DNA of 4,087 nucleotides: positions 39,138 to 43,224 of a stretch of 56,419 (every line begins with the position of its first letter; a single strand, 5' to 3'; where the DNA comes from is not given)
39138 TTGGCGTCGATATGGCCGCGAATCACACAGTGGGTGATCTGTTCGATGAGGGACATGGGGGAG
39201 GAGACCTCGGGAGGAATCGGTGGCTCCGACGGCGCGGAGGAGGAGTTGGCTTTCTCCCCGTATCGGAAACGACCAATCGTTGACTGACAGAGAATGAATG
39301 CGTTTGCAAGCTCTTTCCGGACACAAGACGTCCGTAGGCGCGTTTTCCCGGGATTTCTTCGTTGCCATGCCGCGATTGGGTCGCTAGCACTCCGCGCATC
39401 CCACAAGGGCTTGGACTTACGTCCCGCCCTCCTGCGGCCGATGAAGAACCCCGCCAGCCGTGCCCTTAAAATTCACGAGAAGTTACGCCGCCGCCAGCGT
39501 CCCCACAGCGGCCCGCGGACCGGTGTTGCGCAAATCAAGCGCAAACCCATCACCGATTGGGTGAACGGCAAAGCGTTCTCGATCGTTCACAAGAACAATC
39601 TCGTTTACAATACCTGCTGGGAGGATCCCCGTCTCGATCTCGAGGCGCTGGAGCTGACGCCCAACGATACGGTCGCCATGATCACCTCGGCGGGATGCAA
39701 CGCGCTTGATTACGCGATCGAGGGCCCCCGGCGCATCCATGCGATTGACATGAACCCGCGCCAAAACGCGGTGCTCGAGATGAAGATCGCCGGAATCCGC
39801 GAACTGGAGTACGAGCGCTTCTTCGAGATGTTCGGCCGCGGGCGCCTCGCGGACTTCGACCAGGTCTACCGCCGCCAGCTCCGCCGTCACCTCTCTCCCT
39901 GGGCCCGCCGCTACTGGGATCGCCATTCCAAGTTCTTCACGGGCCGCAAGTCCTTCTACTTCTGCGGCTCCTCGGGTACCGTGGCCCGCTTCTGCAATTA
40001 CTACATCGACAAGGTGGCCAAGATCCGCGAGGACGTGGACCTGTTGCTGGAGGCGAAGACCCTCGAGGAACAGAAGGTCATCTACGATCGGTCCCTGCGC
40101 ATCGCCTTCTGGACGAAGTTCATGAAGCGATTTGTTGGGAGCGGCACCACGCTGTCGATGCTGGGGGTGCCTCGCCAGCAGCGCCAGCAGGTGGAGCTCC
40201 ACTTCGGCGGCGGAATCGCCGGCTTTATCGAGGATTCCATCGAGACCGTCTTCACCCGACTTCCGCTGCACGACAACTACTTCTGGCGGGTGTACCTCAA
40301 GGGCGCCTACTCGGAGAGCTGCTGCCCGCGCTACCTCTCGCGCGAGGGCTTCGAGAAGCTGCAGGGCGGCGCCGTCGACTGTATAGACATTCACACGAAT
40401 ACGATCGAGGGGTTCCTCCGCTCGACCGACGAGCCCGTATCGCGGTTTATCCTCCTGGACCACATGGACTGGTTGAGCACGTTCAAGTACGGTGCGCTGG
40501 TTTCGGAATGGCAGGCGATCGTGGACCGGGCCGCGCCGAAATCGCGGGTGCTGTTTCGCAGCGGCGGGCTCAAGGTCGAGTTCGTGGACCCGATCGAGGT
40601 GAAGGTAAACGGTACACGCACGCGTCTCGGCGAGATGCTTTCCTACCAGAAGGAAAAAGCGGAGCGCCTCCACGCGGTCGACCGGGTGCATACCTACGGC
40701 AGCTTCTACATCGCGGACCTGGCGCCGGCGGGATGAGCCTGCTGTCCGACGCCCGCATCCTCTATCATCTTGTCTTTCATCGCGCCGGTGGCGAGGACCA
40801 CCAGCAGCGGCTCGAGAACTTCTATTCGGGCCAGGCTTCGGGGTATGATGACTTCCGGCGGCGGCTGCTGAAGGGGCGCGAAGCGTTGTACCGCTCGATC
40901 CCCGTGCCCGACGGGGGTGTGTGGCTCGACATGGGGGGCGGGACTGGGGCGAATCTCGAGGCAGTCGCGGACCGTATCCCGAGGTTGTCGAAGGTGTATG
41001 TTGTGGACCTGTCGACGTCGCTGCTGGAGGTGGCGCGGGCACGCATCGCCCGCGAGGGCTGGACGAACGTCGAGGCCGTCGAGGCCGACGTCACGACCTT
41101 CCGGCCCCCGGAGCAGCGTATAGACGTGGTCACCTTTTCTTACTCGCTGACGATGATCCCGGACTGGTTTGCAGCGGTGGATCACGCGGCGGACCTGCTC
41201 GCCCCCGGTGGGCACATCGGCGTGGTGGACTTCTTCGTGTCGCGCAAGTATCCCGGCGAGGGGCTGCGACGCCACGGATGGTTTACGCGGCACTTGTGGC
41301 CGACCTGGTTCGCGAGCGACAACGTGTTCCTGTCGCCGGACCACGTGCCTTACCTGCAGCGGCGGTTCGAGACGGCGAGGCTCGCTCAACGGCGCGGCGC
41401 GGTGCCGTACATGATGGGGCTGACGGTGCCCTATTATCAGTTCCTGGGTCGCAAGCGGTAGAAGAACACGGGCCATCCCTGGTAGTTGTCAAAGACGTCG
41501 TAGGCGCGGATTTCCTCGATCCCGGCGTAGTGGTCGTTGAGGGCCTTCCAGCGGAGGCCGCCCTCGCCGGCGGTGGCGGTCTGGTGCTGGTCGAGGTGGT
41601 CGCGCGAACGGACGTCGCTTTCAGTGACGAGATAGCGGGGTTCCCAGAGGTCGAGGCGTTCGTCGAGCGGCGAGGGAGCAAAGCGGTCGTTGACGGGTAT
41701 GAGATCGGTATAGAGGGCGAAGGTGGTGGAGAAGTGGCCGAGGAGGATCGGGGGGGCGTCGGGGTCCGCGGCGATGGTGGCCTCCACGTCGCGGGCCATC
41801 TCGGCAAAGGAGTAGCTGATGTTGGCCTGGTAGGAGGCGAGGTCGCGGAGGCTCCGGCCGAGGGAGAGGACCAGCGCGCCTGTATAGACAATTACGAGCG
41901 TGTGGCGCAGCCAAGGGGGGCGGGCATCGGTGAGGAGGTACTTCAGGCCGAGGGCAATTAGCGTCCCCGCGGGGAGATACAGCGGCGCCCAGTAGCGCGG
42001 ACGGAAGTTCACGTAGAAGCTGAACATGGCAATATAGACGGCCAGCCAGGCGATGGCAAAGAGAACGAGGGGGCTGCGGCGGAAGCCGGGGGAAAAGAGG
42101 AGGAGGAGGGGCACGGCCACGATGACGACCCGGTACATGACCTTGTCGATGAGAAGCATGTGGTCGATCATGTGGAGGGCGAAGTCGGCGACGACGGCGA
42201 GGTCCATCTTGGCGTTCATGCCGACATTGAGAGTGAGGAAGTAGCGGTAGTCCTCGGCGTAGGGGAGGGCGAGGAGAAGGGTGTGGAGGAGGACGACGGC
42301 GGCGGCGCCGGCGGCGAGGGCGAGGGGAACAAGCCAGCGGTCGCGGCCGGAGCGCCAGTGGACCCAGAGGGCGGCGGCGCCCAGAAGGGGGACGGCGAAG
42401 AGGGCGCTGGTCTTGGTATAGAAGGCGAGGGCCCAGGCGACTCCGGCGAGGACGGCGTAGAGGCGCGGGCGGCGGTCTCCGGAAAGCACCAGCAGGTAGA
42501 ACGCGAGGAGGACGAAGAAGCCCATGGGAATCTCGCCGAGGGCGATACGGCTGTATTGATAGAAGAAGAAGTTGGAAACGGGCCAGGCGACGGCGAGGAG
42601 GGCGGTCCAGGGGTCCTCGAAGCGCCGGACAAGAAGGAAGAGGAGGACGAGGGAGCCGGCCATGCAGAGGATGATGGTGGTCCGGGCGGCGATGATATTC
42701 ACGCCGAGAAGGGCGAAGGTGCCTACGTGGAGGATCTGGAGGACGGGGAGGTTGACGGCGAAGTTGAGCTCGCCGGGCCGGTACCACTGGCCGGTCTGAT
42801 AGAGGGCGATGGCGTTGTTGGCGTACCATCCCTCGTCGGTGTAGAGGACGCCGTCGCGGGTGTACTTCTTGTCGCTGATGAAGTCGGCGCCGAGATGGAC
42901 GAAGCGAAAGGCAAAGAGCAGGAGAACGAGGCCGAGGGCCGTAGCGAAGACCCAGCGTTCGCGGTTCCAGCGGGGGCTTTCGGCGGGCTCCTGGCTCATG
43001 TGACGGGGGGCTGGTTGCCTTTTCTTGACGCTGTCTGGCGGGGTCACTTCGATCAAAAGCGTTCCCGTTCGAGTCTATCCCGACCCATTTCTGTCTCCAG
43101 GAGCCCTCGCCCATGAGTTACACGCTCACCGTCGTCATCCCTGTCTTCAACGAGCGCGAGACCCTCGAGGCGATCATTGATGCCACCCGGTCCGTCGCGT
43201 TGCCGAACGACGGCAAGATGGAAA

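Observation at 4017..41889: A/T-rich octamer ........(R) is massively over-represented and imposed on coding sequence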

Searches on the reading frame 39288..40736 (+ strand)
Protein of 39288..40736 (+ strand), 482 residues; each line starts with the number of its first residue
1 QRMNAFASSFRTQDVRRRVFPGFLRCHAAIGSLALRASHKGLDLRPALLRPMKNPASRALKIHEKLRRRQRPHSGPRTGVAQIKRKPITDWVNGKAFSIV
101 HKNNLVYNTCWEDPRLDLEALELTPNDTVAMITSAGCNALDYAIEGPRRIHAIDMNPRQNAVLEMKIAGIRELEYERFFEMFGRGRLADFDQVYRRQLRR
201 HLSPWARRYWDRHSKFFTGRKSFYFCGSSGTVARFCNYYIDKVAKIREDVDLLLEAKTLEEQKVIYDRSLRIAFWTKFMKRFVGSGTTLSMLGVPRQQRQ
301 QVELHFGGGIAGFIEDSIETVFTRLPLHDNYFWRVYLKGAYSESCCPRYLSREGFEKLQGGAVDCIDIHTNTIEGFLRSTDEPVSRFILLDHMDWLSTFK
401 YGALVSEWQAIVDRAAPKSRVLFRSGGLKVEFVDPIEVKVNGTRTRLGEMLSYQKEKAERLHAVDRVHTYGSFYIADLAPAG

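Call 10: search_protein_families(library=pfam, proteins=[window:39288-40736:+], max_evalue=0.01)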
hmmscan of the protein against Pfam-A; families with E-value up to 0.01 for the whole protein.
window:39288-40736:+ (482 aa): 1 family
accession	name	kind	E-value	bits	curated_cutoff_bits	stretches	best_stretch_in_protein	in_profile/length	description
PF11899.13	DUF3419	-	1.5e-120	403.3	28.2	1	102-476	7-383/385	Protein of unknown function (DUF3419)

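Call 40: find_homologous_proteins(query=window:39411-40736:+, max_evalue=1e-30)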
Query window:39411-40736:+ (441 aa): 5706 proteins with E <= 1e-30 among 8000 candidates; the best 120 are listed.
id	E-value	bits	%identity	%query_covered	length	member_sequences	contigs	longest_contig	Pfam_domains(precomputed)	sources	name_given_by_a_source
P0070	1.6e-291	985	97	98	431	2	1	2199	PF11899.14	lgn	-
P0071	6.6e-212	722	73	92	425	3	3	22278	PF11899.14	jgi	-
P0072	2.4e-197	674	69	91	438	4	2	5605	PF11899.14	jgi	jgi:S-adenosylmethionine-diacylglycerol 3-amino-3-carboxypropyl transferase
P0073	2.7e-194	664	67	93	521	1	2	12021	PF11899.14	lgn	-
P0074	1.6e-191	655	67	94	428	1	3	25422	PF11899.14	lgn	-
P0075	8.3e-191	653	65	94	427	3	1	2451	PF11899.14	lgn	-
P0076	1.8e-190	652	67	92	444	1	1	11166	PF11899.14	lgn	-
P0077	4.8e-185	634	65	90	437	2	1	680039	PF11899.14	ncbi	-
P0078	1.0e-183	629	64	98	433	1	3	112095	PF11899.14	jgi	-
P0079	1.6e-182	625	65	91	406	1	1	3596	PF11899.14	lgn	-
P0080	4.9e-181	621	66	89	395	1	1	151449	PF11899.14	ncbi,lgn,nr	ncbi:DUF3419 family protein [bacterium]|nr:DUF3419 family protein [bacterium]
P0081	6.3e-181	620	66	89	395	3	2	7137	PF11899.14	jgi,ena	-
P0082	5.2e-180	617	61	97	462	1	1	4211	PF11899.14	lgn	-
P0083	1.6e-178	612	61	96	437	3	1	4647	PF11899.14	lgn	-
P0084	2.8e-177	608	64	89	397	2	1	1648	PF11899.14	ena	-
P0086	9.5e-175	600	62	92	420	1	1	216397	PF11899.14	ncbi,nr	ncbi:BtaA family protein [Candidatus Sumerlaeota bacterium]|nr:BtaA family protein [Candidatus Sumer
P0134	1.8e-157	543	58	90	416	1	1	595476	PF11899.14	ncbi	-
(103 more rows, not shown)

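Call 41: find_encoding_contigs(protein=P0071, flank=10000, max_places=4)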
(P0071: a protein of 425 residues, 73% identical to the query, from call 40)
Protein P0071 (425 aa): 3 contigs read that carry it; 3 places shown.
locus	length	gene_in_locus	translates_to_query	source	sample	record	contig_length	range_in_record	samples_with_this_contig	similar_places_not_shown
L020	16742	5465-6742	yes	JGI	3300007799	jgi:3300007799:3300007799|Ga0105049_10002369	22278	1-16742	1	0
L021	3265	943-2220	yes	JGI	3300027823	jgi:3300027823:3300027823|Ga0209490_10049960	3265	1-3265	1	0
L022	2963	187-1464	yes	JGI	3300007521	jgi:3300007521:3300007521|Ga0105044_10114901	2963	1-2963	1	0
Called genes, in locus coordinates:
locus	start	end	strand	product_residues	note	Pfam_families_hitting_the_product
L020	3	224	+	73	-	?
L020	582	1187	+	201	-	PF00081:Sod_Fe_N, PF02777:Sod_Fe_C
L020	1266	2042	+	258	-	PF00494:SQS_PSY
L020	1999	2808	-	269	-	PF00950:ABC-3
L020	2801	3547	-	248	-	PF00005:ABC_tran, PF13304:AAA_21 (weak)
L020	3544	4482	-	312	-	PF01297:ZnuA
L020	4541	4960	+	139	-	PF01475:FUR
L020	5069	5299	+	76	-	-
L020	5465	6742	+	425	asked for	PF11899:DUF3419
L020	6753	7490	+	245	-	PF01209:Ubie_methyltran, PF13489:Methyltransf_23, PF13847:Methyltransf_31, PF08241:Methyltransf_11, PF08242:Methyltransf_12, PF13649:Methyltransf_25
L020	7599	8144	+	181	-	PF03358:FMN_red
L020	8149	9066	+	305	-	PF00702:Hydrolase, PF12710:HAD, PF13419:HAD_2 (faint), PF08282:Hydrolase_3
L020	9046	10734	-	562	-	-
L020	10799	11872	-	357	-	PF04055:Radical_SAM, PF13186:SPASM (weak)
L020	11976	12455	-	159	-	PF05163:DinB, PF12867:DinB_2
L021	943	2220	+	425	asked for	PF11899:DUF3419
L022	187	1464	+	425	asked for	PF11899:DUF3419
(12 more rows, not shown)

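Call 42: find_encoding_contigs(protein=P0074, flank=10000, max_places=4)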
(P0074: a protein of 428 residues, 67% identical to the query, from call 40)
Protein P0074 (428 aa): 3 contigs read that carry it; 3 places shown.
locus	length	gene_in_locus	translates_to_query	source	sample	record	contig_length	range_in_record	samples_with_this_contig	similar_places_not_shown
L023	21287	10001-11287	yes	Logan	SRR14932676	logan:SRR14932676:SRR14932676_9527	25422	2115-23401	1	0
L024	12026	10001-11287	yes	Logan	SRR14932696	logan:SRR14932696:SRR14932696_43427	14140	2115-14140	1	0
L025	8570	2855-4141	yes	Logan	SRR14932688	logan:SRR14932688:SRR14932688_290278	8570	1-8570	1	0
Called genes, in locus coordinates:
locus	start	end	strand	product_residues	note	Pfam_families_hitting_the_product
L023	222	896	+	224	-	PF07963:N_methyl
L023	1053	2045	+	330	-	-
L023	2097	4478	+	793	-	PF18998:Flg_new_2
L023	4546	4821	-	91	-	PF01016:Ribosomal_L27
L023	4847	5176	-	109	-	PF00829:Ribosomal_L21p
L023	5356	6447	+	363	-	PF13439:Glyco_transf_4, PF13477:Glyco_trans_4_2, PF13579:Glyco_trans_4_4, PF00534:Glycos_transf_1, PF13692:Glyco_trans_1_4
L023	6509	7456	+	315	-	PF00248:Aldo_ket_red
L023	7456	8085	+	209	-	-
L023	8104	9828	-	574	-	PF13432:TPR_16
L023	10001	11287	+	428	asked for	PF11899:DUF3419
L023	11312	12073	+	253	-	PF13489:Methyltransf_23, PF01209:Ubie_methyltran, PF05175:MTS (weak), PF13847:Methyltransf_31, PF08241:Methyltransf_11, PF08242:Methyltransf_12, PF13649:Methyltransf_25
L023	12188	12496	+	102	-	PF00216:Bac_DNA_binding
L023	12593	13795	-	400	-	-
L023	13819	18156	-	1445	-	PF01364:Peptidase_C25, PF07705:CARDB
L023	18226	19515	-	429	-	PF00155:Aminotran_1_2, PF00266:Aminotran_5 (weak)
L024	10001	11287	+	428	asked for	PF11899:DUF3419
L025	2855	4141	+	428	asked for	PF11899:DUF3419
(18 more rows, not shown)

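Call 43: find_encoding_contigs(protein=P0134, flank=10000, max_places=2)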
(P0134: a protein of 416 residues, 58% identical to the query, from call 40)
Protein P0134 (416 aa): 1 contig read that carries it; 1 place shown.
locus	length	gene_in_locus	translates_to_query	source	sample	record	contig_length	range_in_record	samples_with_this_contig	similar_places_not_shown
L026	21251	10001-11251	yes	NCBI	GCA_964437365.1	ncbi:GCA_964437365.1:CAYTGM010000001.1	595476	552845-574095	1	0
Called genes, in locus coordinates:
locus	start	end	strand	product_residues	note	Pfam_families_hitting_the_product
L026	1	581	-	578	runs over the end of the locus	-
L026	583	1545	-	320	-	PF00953:Glycos_transf_4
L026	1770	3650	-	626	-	-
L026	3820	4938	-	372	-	PF13353:Fer4_12 (faint), PF04055:Radical_SAM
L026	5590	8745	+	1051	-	PF25852:DUF6242_C (faint), PF07646:Kelch_2 (faint), PF01344:Kelch_1 (faint), PF24681:Kelch_KLHDC2_KLHL20_DRC7, PF13415:Beta-prop_FBX42 (weak), PF24981:Beta-prop_ATRN-LZTR1 (weak), PF24681:Kelch_KLHDC2_KLHL20_DRC7, PF13415:Beta-prop_FBX42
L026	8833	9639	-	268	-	PF00149:Metallophos, PF12850:Metallophos_2 (faint)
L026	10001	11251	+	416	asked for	PF11899:DUF3419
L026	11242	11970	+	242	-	PF01209:Ubie_methyltran, PF13489:Methyltransf_23, PF13847:Methyltransf_31 (weak), PF08241:Methyltransf_11, PF08242:Methyltransf_12, PF13649:Methyltransf_25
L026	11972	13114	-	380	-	PF00226:DnaJ, PF01556:DnaJ_C, PF00684:DnaJ_CXXCXGXG, PF27439:DnaJ_C_2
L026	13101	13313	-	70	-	-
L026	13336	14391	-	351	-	-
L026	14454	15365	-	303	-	-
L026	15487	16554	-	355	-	-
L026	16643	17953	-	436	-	-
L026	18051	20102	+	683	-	PF01055:Glyco_hydro_31_2nd, PF21365:Glyco_hydro_31_3rd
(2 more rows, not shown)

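Call 55: find_encoding_contigs(protein=P0077, flank=10000, max_places=2)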
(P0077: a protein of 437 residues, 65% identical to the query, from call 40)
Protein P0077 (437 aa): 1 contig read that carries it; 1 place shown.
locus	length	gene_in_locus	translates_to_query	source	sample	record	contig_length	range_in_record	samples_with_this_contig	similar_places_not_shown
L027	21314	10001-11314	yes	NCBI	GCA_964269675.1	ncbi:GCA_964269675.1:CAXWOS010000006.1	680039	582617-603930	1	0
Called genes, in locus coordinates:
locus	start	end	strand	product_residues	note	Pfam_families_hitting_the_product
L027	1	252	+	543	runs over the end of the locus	PF06418:CTP_synth_N, PF00117:GATase, PF07722:Peptidase_C26 (weak)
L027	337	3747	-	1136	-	-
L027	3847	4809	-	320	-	PF02557:VanY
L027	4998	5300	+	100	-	-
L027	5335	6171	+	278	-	-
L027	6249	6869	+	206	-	-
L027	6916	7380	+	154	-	PF04191:PEMT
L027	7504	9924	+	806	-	PF24681:Kelch_KLHDC2_KLHL20_DRC7, PF13415:Beta-prop_FBX42 (weak), PF13418:Beta-prop_TYW4 (faint), PF07646:Kelch_2 (faint), PF13415:Beta-prop_FBX42, PF24981:Beta-prop_ATRN-LZTR1 (weak), PF24681:Kelch_KLHDC2_KLHL20_DRC7, PF24981:Beta-prop_ATRN-LZTR1 (weak)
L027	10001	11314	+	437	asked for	PF11899:DUF3419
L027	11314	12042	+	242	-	PF01209:Ubie_methyltran, PF13489:Methyltransf_23, PF13847:Methyltransf_31, PF08241:Methyltransf_11, PF08242:Methyltransf_12, PF13649:Methyltransf_25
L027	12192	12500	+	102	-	PF00216:Bac_DNA_binding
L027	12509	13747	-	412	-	-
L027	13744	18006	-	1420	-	PF01364:Peptidase_C25, PF07705:CARDB (faint)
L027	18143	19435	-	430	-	PF00155:Aminotran_1_2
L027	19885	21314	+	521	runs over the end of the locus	PF00158:Sigma54_activat, PF14532:Sigma54_activ_2, PF07728:AAA_5, PF25601:AAA_lid_14, PF02954:HTH_8 (faint)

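Call 56: find_encoding_contigs(protein=P0080, flank=10000, max_places=2)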
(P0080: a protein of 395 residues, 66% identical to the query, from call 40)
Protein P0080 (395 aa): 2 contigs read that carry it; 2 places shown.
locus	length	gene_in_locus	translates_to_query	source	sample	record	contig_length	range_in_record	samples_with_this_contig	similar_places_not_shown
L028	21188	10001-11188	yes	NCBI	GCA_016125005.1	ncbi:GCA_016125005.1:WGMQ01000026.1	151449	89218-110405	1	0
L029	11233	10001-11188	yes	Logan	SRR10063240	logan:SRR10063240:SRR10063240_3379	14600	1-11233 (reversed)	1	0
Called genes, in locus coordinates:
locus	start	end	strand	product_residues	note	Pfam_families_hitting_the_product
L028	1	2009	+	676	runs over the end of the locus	PF22745:Nlig-Ia, PF01653:DNA_ligase_aden, PF03120:OB_DNA_ligase, PF03119:DNA_ligase_ZBD, PF00633:HHH (faint), PF12826:HHH_2, PF14520:HHH_5 (weak), PF00533:BRCT, +1 more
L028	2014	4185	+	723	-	-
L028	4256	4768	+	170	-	-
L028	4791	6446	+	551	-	PF03109:ABC1, PF01163:RIO1 (weak)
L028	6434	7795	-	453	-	PF05402:PqqD, PF04055:Radical_SAM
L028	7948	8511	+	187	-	-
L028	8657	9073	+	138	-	-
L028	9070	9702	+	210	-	-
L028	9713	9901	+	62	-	-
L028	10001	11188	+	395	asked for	PF11899:DUF3419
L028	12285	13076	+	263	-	PF00149:Metallophos, PF13277:YmdB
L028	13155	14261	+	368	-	PF02445:NadA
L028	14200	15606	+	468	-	PF01738:DLH (faint), PF12697:Abhydrolase_6 (weak), PF00326:Peptidase_S9 (faint), PF12146:Hydrolase_4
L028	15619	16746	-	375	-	PF00106:adh_short (weak), PF01073:3Beta_HSD, PF01370:Epimerase, PF02719:Polysacc_synt_2, PF13460:NAD_binding_10, PF16363:GDP_Man_Dehyd, PF01370:Epimerase, PF16363:GDP_Man_Dehyd, +2 more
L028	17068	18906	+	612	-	PF15780:ASH, PF22544:HYDIN_VesB_CFA65-like_Ig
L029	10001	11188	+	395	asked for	PF11899:DUF3419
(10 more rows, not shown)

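Call 63: find_encoding_contigs(protein=P0086, flank=10000, max_places=2)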
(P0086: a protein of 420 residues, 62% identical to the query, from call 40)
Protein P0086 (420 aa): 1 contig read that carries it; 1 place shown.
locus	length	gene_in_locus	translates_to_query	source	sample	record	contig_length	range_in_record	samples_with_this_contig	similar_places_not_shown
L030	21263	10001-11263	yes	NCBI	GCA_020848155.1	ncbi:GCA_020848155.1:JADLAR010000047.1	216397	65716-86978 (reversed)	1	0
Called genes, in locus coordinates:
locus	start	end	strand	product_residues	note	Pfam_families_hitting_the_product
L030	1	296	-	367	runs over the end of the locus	PF13439:Glyco_transf_4, PF13477:Glyco_trans_4_2, PF13579:Glyco_trans_4_4, PF20706:GT4-conflict (weak), PF00534:Glycos_transf_1, PF13692:Glyco_trans_1_4, PF13524:Glyco_trans_1_2 (weak)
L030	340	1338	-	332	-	PF00149:Metallophos, PF12850:Metallophos_2 (faint)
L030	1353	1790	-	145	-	PF07238:PilZ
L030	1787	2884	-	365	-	PF01336:tRNA_anti-codon (weak), PF01966:HD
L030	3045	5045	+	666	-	PF13279:4HBT_2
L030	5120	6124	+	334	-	PF13489:Methyltransf_23, PF08241:Methyltransf_11, PF13649:Methyltransf_25 (weak)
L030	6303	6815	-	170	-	PF00872:Transposase_mut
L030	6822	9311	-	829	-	PF00521:DNA_topoisoIV, PF03989:DNA_gyraseA_C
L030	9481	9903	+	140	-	PF04191:PEMT, PF04140:ICMT (weak)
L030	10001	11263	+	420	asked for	PF11899:DUF3419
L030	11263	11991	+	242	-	PF13489:Methyltransf_23, PF01209:Ubie_methyltran, PF13847:Methyltransf_31, PF08241:Methyltransf_11, PF08242:Methyltransf_12, PF13649:Methyltransf_25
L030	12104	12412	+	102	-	PF00216:Bac_DNA_binding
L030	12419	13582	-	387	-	-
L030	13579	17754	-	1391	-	PF01364:Peptidase_C25, PF07705:CARDB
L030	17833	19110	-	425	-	PF00155:Aminotran_1_2, PF01212:Beta_elim_lyase (faint)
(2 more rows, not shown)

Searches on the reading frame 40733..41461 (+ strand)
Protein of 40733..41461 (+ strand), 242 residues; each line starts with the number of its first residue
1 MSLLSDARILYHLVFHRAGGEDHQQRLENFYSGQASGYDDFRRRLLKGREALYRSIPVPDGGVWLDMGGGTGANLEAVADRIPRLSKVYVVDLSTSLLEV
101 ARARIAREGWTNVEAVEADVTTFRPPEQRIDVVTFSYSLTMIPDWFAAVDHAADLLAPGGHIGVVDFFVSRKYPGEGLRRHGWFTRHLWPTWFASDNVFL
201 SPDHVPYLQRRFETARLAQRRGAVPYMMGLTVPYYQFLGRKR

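Call 12: search_protein_families(library=pfam, proteins=[window:40733-41461:+], max_evalue=0.01)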
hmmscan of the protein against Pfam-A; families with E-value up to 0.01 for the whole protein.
window:40733-41461:+ (242 aa): 11 families
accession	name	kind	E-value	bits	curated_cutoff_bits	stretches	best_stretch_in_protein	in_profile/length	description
PF13489.12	Methyltransf_23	-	4.6e-17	62.7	27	1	58-193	20-145/164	Methyltransferase domain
PF13649.12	Methyltransf_25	-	5.7e-17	62.6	27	1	65-160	2-97/97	Methyltransferase domain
PF08242.18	Methyltransf_12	-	1e-15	58.7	30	1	65-162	1-98/98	Methyltransferase domain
PF08241.18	Methyltransf_11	-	4e-14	53.4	21.2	1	65-162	1-93/95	Methyltransferase domain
PF01209.24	Ubie_methyltran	-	1.3e-13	51.3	20.1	1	60-167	47-154/233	ubiE/COQ5 methyltransferase family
PF13847.12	Methyltransf_31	-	1.7e-10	41.2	27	1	62-168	5-113/145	Methyltransferase domain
PF05175.20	MTS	-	8.6e-05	22.7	23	1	47-133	18-102/170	Methyltransferase small domain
PF00891.24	Methyltransf_2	-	0.00038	20.3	22.3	1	65-126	67-126/210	O-methyltransferase domain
PF09243.16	Rsm22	-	0.00046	20.1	23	1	63-140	37-114/275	Mitochondrial small ribosomal subunit Rsm22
PF01135.25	PCMT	-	0.0035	17.6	20.3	1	64-144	77-157/210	Protein-L-isoaspartate(D-aspartate) O-methyltransferase (PCMT)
PF05891.18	Methyltransf_PK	-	0.0095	15.9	27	0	63-165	58-160/218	AdoMet dependent proline di-methyltransferase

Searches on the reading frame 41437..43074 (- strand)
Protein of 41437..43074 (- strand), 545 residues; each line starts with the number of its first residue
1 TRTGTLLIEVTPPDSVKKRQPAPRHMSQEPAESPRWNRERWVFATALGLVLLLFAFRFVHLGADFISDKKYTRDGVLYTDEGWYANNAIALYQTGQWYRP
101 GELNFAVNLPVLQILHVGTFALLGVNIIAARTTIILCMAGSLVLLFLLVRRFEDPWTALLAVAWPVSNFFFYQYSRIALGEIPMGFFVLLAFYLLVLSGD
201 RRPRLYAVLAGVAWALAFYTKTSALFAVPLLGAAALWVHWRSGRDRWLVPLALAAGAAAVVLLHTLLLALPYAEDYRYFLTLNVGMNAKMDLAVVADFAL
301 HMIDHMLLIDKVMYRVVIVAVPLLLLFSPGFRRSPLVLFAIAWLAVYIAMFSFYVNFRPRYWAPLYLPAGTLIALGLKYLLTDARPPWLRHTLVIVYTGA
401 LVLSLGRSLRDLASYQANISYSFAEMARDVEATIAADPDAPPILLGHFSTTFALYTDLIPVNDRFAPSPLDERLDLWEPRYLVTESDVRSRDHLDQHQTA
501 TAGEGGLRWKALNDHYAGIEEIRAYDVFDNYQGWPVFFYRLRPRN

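Call 12: search_protein_families(library=pfam, proteins=[window:41437-43074:-], max_evalue=0.01)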
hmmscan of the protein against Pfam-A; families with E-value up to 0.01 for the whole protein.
window:41437-43074:- (545 aa): 2 families
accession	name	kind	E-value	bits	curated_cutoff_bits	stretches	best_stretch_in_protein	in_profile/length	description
PF02366.24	PMT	-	1.8e-11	44.5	22.7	1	112-265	66-230/245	Dolichyl-phosphate-mannose-protein mannosyltransferase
PF13231.12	PMT_2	-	2e-11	44.8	26.1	1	115-261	9-152/160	Dolichyl-phosphate-mannose-protein mannosyltransferase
